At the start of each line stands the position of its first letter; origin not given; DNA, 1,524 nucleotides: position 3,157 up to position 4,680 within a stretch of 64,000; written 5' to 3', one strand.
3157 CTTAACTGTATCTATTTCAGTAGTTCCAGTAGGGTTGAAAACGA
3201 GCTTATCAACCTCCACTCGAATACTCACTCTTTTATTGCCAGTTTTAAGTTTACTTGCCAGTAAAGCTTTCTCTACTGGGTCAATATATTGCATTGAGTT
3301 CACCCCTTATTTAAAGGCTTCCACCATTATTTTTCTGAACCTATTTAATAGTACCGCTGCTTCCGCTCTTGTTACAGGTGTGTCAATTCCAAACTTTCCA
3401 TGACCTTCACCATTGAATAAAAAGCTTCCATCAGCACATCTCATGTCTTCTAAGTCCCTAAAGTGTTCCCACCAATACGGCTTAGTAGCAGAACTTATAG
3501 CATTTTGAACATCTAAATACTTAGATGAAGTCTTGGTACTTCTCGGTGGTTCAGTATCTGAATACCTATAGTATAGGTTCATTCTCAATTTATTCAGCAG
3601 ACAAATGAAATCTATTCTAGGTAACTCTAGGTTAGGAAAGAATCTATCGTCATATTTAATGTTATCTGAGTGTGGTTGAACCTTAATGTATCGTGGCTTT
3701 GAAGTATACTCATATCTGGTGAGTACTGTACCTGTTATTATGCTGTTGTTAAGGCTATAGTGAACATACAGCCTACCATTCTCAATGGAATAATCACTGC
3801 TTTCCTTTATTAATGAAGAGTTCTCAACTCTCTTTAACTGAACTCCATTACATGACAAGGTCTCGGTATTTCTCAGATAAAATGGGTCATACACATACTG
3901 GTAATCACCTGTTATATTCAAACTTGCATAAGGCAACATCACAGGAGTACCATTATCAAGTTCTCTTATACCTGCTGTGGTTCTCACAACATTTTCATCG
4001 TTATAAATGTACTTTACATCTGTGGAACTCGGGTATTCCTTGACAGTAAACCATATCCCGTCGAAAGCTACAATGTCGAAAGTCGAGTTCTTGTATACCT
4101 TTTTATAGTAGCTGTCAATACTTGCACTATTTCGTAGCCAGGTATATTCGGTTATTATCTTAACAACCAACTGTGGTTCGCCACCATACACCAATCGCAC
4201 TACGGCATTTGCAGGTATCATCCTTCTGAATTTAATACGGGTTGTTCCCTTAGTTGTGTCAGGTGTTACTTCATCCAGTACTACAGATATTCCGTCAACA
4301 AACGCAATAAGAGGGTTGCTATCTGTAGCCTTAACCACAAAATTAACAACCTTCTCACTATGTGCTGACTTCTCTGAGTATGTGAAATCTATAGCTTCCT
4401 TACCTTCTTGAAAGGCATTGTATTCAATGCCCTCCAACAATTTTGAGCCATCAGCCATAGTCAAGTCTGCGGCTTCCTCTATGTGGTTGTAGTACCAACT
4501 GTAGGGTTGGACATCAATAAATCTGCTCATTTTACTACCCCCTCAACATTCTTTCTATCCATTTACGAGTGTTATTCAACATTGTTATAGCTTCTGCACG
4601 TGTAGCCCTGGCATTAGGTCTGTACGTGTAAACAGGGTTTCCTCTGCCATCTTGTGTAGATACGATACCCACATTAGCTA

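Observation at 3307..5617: SLH (S-layer homology)-like C-termini on two distal tail proteins and on a phage NlpC/P60 hydrolase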

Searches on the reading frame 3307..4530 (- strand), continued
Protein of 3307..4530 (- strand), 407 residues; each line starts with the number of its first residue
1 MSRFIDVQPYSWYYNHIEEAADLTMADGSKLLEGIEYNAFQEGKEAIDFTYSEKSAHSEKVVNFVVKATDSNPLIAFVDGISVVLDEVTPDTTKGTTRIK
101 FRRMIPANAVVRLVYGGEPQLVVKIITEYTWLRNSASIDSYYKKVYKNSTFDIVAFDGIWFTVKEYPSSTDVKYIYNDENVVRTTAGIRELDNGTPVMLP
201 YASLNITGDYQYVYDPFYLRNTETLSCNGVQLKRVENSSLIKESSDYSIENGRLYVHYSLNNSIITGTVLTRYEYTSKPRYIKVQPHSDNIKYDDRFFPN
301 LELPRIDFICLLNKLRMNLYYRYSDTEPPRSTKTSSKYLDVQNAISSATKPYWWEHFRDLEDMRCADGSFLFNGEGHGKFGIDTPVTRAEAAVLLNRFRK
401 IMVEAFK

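Call 88: search_protein_families(library=pfam, proteins=[L002:7959-8573:+, L006:978-1958:+, L007:5301-5948:+, L020:5308-5949:+, L022:5304-5942:+, L024:5312-5935:+, L027:5259-5885:+, L010:4392-5084:+], max_evalue=1)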
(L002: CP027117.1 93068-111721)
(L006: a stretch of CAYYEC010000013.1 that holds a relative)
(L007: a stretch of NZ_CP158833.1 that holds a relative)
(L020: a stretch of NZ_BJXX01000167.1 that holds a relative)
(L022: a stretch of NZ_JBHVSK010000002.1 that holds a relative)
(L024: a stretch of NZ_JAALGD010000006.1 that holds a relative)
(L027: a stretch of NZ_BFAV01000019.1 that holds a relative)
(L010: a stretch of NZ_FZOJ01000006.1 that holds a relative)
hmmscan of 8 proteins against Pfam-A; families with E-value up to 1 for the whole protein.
L002:7959-8573:+ (205 aa): 3 families
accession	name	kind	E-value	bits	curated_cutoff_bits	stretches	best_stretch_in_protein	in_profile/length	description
PF00395.25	SLH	-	0.00026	21.3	20.8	1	142-187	2-43/44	S-layer homology domain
PF07900.17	DUF1670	-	0.012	15.4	25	1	95-161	35-103/220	Protein of unknown function (DUF1670)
PF21491.2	MIMI_R596-like_C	-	0.11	12.8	27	1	116-170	19-72/107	Mimivirus sulfhydryl oxidase R596-like, C-terminal domain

L006:978-1958:+ (327 aa): 4 families
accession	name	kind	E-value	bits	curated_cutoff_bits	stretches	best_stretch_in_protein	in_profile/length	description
PF00395.25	SLH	-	0.00015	22.1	20.8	1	270-311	7-44/44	S-layer homology domain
PF20234.3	DUF6591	-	0.0055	17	27.1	1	234-295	9-68/228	Family of unknown function (DUF6591)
PF20296.3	MTaX1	-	0.089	13.8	25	1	274-305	77-108/111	Methylase-associated X1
PF17025.10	DUF5099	-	0.13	13.2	27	0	126-169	14-55/108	Domain of unknown function (DUF5099)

L007:5301-5948:+ (216 aa): 1 family
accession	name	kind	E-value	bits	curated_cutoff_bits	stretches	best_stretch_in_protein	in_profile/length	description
PF00395.25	SLH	-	9.3e-06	26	20.8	1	159-199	7-43/44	S-layer homology domain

L020:5308-5949:+ (214 aa): 1 family
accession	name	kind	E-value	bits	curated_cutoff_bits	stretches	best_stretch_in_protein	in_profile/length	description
PF00395.25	SLH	-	3.5e-13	49.7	20.8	1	155-198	1-44/44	S-layer homology domain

L022:5304-5942:+ (213 aa): 1 family
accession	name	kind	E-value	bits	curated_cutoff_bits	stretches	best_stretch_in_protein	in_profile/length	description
PF00395.25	SLH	-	7.2e-07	29.5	20.8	1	151-196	2-43/44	S-layer homology domain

L024:5312-5935:+ (208 aa): 1 family
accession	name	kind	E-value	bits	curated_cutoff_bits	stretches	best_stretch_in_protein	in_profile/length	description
PF00395.25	SLH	-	0.015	15.7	20.8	1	180-191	32-43/44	S-layer homology domain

L027:5259-5885:+ (209 aa): 1 family
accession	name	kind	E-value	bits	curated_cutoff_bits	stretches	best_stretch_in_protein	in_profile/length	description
PF00395.25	SLH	-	0.2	12.1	20.8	1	147-192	5-43/44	S-layer homology domain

L010:4392-5084:+ (231 aa): 1 family
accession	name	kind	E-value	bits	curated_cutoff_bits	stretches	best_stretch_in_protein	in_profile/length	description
PF00395.25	SLH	-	3.9e-06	27.2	20.8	1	168-214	1-43/44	S-layer homology domain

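Call 89: search_protein_families(library=pfam, proteins=[L002:8578-9654:+, L006:1958-3169:+, L007:5992-7401:+, L035:4986-6272:+, L022:5992-7452:+, L024:5983-7275:+, L027:6001-7605:+, L010:5974-7377:+], max_evalue=1)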
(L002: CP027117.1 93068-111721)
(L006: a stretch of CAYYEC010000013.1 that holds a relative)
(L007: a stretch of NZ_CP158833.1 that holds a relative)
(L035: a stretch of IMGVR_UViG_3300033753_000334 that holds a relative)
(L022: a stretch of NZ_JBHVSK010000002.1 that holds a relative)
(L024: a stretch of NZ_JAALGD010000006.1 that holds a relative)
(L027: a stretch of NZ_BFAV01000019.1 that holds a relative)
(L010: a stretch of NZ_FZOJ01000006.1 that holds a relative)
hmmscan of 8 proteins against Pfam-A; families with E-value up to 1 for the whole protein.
L002:8578-9654:+ (359 aa): 2 families
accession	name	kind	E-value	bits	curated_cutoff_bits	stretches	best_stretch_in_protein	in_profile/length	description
PF00395.25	SLH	-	0.0095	16.3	20.8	1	324-344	24-44/44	S-layer homology domain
PF07715.20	Plug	-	0.05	14.5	23.9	1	53-89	35-69/107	TonB-dependent Receptor Plug Domain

L006:1958-3169:+ (404 aa): 3 families
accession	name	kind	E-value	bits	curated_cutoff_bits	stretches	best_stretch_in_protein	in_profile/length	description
PF08239.17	SH3_3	-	5.8e-05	23.6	27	1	129-176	3-50/54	Bacterial SH3 domain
PF00395.25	SLH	-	0.01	16.2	20.8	1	370-389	24-44/44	S-layer homology domain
PF21524.3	SAMD1_WH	-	0.11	13.2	24.5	1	81-120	22-61/63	SAM domain-containing protein 1, WH domain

L007:5992-7401:+ (470 aa): 0 families

L035:4986-6272:+ (429 aa): 1 family
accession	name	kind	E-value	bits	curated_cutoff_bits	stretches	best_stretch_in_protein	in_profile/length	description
PF12500.13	TRSP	-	0.24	11.7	25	1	137-173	80-116/128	TRSP domain C terminus to PRTase_2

L022:5992-7452:+ (487 aa): 0 families

L024:5983-7275:+ (431 aa): 3 families
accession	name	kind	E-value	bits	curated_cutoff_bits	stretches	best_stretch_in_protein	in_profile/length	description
PF00395.25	SLH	-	8.5e-05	22.9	20.8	1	359-377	1-19/44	S-layer homology domain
PF23896.1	DUF7244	-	0.048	14.2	27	0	326-354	29-56/57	Domain of unknown function (DUF7244)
PF20044.4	DUF6446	-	0.078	13.2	26.7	1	22-103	44-125/129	Family of unknown function (DUF6446)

L027:6001-7605:+ (535 aa): 0 families

L010:5974-7377:+ (468 aa): 0 families

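Call 94: search_protein_families(library=phrogs, proteins=[L051:14712-15914:+, L051:15914-16882:+, L051:16898-18154:+], max_evalue=0.001)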
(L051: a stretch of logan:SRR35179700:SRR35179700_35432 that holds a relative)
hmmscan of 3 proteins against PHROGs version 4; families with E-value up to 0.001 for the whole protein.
L051:14712-15914:+ (400 aa): 0 families

L051:15914-16882:+ (322 aa): 3 families
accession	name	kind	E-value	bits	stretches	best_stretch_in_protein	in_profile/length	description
phrog_6376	-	unknown function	1e-14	55.8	1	83-179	127-223/229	-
phrog_5955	-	head and packaging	2.7e-14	54.3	1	69-178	13-121/125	virion structural protein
phrog_16549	-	unknown function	1.6e-08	35.3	1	86-176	82-172/343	-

L051:16898-18154:+ (418 aa): 2 families
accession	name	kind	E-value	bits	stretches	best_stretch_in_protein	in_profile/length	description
phrog_9485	-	head and packaging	4.9e-36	125.7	1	3-416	9-406/411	virion structural protein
phrog_35367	-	unknown function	2.6e-12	46.4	1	288-418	542-676/1106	-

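Call 96: search_protein_representatives(alignment_id=A5)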
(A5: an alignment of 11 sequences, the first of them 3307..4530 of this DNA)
Query: 11 sequences, 364 profile positions. Proteins with E-value up to 0.001 (for the whole library): 7170; up to 1e-10: 98; up to 1e-30: 64. The best 150 are listed.
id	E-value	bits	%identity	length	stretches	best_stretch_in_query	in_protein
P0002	1.3e-147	508.1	-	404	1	2-364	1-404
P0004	1.2e-135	468.7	-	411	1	4-364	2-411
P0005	5.9e-130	450.0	-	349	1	2-364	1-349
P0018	3.9e-128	444.0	-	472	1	2-364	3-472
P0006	1.2e-124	432.5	-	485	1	2-364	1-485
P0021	3.2e-106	371.9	-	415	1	4-364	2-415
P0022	1.0e-103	363.6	-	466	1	1-364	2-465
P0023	3.0e-103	362.1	-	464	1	2-364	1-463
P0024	1.9e-102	359.5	-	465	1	2-364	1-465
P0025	3.9e-102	358.4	-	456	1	4-364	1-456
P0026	1.8e-101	356.2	-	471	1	2-364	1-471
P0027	4.7e-98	345.0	-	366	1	2-363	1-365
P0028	7.4e-98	344.4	-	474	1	2-363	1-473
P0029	8.0e-98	344.3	-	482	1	2-364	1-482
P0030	1.3e-96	340.3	-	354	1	2-364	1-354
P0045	2.9e-77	276.6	-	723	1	2-364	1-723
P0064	6.8e-59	216.2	-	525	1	2-364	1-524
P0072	3.1e-51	191.0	-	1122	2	2-292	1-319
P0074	2.8e-45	171.4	-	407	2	82-364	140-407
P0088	3.5e-15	72.4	-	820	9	329-355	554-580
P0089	3.7e-14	69.0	-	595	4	2-60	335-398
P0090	1.0e-13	67.5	-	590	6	328-360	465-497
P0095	1.4e-12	63.8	-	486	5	295-364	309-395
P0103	4.2e-11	59.0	-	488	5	253-359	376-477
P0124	1.9e-10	56.8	-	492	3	243-357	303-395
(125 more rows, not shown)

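Call 97: search_protein_families(library=pfam, proteins=[P0072, P0045, P0064, P0088, P0089, P0090, P0095, P0103, P0124, P0074], max_evalue=0.01)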
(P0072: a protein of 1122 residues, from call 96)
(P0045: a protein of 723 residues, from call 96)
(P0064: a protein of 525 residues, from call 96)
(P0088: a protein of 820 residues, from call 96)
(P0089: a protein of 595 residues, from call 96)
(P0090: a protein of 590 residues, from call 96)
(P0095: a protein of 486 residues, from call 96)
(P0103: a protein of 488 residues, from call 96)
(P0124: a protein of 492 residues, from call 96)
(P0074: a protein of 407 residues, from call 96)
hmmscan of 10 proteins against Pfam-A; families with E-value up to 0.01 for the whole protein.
P0072 (1122 aa): 1 family
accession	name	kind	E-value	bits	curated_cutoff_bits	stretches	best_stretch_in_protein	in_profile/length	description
PF19789.6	DUF6273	-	7.8e-12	45.8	23.5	1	856-1067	1-151/172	Domain of unknown function (DUF6273)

P0045 (723 aa): 0 families

P0064 (525 aa): 0 families

P0088 (820 aa): 2 families
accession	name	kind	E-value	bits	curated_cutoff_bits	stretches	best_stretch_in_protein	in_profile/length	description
PF00395.25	SLH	-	1.2e-53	179.3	20.8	5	532-573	2-43/44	S-layer homology domain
PF03734.19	YkuD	-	1.4e-15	58.6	23.4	1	695-819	2-146/146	L,D-transpeptidase catalytic domain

P0089 (595 aa): 2 families
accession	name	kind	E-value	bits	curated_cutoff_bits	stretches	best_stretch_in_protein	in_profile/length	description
PF00395.25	SLH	-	4.6e-38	129.4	20.8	3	209-251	1-43/44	S-layer homology domain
PF01841.26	Transglut_core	-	4.8e-09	36.9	23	1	467-547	17-96/108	Transglutaminase-like superfamily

P0090 (590 aa): 2 families
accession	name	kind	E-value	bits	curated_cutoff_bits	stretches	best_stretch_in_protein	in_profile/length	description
PF00395.25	SLH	-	4.4e-69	228.7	20.8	5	239-280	1-42/44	S-layer homology domain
PF09136.16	Glucodextran_B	-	4.4e-05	23.7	27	1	96-168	4-74/83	Glucodextranase, domain B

P0095 (486 aa): 2 families
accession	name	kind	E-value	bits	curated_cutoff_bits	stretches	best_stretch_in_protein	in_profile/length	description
PF00395.25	SLH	-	5.4e-39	132.4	20.8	3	249-291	1-43/44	S-layer homology domain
PF00112.29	Peptidase_C1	-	0.00025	21.6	20.7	1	107-223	68-196/220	Papain family cysteine protease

P0103 (488 aa): 2 families
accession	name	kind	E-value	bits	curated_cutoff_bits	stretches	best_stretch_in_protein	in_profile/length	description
PF00395.25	SLH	-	4.6e-39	132.6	20.8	3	345-388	1-44/44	S-layer homology domain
PF00112.29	Peptidase_C1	-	9.5e-05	23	20.7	1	184-234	144-197/220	Papain family cysteine protease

P0124 (492 aa): 3 families
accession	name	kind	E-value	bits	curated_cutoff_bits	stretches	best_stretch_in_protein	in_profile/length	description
PF00395.25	SLH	-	1.1e-36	124.9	20.8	3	404-445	1-43/44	S-layer homology domain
PF18998.6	Flg_new_2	-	7.9e-06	26.2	23.6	1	221-295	1-72/73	Divergent InlB B-repeat domain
PF09479.16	Flg_new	-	0.00045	20.7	27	1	221-290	1-64/65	Listeria-Bacteroides repeat domain (List_Bact_rpt)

P0074 (407 aa): 0 families

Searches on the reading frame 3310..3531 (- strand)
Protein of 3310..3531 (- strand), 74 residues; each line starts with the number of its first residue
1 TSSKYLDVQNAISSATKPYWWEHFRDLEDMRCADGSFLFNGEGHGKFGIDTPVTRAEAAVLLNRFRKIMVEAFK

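Call 36: search_solved_structures(query=A7, max_evalue=1, show_alignments=2)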
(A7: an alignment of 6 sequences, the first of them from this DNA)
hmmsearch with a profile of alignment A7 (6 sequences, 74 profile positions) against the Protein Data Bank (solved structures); distinct sequences matched with E-value up to 1: 10.
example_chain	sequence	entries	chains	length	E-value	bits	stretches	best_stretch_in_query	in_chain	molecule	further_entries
3pyw_A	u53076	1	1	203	2.5e-05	27.2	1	40-70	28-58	S-layer protein sap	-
6bt4_A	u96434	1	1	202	2.5e-05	27.1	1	40-70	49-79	S-layer protein sap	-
9g93_A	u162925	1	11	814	0.0016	21.4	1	40-70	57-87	S-layer protein sap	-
4aq1_C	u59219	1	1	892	0.024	17.6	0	40-70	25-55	SBSB PROTEIN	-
4aq1_A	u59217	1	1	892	0.025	17.6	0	40-70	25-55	SBSB PROTEIN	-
2iug_A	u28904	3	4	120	0.11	15.5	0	10-41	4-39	PHOSPHATIDYLINOSITOL 3-KINASE REGULATORY ALPHA SUBUNIT | Phosphatidylinositol 3-kinase regulatory subunit alpha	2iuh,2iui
7rns_A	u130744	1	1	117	0.11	15.5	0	9-41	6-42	Isoform 2 of Phosphatidylinositol 3-kinase regulatory subunit alpha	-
1fu5_A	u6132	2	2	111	0.19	14.7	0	10-41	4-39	PHOSPHATIDYLINOSITOL 3-KINASE REGULATORY ALPHA SUBUNIT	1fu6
3ie4_A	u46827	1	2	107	0.49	13.4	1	5-49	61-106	Gram-Negative Binding Protein 3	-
8bz2_A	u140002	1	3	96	0.6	13.1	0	38-64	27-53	S-layer homology domain-containing protein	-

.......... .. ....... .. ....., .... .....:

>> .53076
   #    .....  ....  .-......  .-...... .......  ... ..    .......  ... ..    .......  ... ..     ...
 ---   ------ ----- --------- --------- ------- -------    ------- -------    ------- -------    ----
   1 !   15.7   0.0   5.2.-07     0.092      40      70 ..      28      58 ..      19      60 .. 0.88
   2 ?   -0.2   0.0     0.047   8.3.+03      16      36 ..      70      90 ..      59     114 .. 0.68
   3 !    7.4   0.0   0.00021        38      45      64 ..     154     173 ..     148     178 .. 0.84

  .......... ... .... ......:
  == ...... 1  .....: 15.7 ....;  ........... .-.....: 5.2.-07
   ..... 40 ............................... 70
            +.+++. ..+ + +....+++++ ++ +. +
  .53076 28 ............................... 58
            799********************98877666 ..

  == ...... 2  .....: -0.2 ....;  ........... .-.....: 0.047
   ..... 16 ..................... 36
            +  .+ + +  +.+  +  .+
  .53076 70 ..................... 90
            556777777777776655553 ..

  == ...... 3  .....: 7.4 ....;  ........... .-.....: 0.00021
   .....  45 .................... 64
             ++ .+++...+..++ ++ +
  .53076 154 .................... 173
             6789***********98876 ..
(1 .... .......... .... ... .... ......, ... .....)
